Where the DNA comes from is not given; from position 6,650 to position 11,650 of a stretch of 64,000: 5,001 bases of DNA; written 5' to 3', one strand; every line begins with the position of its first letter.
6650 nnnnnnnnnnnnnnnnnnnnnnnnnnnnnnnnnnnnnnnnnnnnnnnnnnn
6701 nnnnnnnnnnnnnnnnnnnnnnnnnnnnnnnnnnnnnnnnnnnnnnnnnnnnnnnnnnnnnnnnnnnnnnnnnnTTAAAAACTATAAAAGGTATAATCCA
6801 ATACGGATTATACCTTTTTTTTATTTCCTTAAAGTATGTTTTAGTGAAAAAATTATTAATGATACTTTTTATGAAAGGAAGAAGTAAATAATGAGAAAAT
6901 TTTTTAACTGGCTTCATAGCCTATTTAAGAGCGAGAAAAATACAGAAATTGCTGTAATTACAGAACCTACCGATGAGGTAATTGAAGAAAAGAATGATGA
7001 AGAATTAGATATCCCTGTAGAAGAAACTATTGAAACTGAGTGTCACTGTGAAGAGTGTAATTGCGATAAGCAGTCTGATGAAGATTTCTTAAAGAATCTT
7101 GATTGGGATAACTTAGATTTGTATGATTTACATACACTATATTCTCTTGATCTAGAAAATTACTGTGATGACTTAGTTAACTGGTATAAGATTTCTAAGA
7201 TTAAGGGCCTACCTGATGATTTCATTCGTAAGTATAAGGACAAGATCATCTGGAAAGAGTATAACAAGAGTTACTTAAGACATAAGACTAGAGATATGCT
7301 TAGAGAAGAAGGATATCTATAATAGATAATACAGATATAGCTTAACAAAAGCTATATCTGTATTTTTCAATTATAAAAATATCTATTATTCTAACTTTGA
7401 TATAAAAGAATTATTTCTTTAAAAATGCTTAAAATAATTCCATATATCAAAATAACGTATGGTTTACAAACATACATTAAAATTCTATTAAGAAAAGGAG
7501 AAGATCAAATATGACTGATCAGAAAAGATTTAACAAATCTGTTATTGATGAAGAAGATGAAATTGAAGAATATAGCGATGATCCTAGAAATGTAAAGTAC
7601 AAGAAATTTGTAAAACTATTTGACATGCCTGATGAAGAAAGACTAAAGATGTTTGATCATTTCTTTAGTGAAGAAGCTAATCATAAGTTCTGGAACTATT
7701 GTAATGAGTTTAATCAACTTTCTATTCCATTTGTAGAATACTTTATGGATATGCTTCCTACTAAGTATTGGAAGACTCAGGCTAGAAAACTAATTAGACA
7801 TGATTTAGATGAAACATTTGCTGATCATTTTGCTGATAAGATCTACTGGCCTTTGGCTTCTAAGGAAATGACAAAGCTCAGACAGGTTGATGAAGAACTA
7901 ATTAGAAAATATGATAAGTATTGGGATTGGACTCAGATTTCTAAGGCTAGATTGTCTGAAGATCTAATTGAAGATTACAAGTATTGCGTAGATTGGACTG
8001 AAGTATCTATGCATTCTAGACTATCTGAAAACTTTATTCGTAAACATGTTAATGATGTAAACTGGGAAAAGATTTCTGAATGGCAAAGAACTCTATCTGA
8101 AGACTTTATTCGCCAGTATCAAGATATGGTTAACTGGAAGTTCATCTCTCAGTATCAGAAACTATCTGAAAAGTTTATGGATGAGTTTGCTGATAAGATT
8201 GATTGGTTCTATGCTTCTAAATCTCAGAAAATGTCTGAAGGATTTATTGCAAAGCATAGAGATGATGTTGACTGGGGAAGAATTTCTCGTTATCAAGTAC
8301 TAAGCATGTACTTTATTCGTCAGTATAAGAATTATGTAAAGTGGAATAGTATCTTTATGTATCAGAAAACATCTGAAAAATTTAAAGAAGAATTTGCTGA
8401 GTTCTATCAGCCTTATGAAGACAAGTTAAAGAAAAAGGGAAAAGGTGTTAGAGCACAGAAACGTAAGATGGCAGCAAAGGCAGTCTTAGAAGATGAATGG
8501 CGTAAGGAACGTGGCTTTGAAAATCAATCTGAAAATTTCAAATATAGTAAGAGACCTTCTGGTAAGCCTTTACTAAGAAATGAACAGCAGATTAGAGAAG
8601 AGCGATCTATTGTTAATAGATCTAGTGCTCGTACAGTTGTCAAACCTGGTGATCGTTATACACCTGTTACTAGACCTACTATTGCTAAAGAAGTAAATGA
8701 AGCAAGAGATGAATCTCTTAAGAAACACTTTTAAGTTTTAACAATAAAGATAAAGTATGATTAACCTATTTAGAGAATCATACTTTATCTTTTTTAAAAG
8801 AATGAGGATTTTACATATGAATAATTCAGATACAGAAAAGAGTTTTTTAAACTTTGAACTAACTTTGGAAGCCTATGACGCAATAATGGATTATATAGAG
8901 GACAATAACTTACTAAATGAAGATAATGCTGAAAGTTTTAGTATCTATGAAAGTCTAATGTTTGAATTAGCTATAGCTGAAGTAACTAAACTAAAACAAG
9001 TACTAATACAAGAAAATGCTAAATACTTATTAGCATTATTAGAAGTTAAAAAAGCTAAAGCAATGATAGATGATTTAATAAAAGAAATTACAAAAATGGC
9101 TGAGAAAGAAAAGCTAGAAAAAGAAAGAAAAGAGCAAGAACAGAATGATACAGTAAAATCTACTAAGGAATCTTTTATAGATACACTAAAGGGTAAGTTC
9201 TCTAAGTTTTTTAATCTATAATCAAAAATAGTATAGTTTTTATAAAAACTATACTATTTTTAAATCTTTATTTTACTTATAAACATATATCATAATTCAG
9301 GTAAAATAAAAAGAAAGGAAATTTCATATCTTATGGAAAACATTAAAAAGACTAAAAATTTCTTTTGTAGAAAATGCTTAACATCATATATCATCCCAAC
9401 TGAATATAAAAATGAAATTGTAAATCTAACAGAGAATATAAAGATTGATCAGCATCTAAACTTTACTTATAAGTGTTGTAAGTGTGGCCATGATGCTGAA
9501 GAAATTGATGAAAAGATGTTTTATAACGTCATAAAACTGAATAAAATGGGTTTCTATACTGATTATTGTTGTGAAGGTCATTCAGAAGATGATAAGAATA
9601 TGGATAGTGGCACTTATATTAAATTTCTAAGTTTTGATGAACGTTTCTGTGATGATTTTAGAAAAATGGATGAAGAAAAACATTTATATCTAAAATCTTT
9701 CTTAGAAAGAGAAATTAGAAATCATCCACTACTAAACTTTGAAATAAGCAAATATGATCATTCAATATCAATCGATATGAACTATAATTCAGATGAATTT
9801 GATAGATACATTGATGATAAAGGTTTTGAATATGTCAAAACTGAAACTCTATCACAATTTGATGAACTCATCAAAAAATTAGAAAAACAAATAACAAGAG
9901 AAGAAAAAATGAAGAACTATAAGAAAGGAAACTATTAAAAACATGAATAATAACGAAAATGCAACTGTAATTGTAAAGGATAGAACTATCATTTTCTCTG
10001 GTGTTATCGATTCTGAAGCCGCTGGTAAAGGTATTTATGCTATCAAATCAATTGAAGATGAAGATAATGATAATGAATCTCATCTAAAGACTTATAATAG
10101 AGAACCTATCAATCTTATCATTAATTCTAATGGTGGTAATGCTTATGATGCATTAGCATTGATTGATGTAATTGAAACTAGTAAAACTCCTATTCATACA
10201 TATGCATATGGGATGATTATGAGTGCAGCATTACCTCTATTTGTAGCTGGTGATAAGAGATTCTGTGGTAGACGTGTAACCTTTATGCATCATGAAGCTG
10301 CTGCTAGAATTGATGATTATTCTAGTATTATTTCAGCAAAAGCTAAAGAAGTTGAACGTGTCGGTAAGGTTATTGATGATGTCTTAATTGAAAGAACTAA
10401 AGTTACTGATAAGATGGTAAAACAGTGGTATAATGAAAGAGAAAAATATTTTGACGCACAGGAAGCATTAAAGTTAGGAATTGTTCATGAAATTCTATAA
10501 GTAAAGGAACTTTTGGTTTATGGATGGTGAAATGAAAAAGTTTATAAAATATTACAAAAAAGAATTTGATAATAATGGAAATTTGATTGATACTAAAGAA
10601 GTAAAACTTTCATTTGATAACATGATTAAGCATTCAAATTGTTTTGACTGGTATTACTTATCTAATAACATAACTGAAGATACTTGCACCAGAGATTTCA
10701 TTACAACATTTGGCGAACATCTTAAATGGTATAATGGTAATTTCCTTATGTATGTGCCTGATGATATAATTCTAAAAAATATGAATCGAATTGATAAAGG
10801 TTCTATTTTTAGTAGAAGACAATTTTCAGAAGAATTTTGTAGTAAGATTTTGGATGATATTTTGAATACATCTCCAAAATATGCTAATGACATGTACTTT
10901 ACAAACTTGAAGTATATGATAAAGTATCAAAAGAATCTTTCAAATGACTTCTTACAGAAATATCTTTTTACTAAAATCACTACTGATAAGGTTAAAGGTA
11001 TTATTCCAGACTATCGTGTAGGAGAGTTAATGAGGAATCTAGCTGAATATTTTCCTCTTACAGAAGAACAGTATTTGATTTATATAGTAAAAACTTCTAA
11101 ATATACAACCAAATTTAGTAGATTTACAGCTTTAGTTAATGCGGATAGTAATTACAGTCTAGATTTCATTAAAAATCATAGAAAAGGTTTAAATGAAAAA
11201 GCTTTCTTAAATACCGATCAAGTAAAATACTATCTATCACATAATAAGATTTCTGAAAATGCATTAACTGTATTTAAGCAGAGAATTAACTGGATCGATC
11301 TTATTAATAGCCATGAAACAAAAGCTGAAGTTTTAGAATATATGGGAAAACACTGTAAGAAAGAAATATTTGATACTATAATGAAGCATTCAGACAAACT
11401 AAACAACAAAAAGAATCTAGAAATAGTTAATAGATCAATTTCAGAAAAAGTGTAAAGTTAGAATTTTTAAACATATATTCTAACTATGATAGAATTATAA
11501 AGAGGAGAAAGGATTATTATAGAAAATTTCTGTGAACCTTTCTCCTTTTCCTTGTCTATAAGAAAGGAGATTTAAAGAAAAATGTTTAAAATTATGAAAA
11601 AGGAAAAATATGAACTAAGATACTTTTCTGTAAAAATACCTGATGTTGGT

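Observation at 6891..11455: Paralogous family of Trp-bracketed ~27-aa tandem-repeat proteins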

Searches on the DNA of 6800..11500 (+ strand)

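Call 5: search_dna_similar(query=window:6800-11500:+, collection=phages, mode=near, max_rows=15)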
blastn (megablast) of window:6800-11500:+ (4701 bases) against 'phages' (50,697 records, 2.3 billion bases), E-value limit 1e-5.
No match.

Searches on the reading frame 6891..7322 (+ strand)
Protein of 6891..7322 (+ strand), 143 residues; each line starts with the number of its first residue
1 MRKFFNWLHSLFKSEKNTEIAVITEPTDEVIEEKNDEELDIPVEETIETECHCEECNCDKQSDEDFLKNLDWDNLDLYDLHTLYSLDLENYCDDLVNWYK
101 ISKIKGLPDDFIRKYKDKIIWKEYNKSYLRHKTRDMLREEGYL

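Call 3: search_protein_families(library=pfam, proteins=[window:6891-7322:+], max_evalue=1)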
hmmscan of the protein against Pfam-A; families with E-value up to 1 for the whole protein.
window:6891-7322:+ (143 aa): 1 family
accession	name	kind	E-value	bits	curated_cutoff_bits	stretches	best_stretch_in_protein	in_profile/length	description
PF24866.1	DUF7732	-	0.11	13.1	27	1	44-71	61-91/125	Domain of unknown function (DUF7732)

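Call 4: search_protein_families(library=phrogs, proteins=[window:6891-7322:+], max_evalue=0.1)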
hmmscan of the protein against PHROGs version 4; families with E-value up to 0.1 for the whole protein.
window:6891-7322:+ (143 aa): 1 family
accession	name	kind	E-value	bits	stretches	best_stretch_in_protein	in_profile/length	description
phrog_3532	-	unknown function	0.00037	20.9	1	63-126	175-239/292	-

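Call 12: search_protein_families(library=ncbifam, proteins=[window:6891-7322:+], max_evalue=1)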
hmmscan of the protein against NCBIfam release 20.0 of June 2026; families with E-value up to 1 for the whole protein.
window:6891-7322:+ (143 aa): 0 families

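Call 73: search_protein_families(library=padloc, proteins=[window:6891-7322:+], max_evalue=0.01)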
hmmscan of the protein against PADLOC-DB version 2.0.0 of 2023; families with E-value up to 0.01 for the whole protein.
window:6891-7322:+ (143 aa): 0 families

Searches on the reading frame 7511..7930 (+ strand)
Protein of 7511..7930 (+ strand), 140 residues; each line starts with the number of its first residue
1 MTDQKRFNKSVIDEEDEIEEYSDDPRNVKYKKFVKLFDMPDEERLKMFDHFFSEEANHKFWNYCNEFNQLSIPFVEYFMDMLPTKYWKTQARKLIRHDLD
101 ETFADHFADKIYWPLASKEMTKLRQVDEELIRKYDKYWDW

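Call 62: search_protein_families(library=phrogs, proteins=[window:7511-7930:+], max_evalue=1)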
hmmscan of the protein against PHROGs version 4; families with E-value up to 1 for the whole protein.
seq(140 aa): 2 families
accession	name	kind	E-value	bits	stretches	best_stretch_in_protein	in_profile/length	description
phrog_20261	-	unknown function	0.18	12.9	1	25-49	3-27/56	-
phrog_10257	-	head and packaging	0.48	11.6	0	9-65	47-103/142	minor head protein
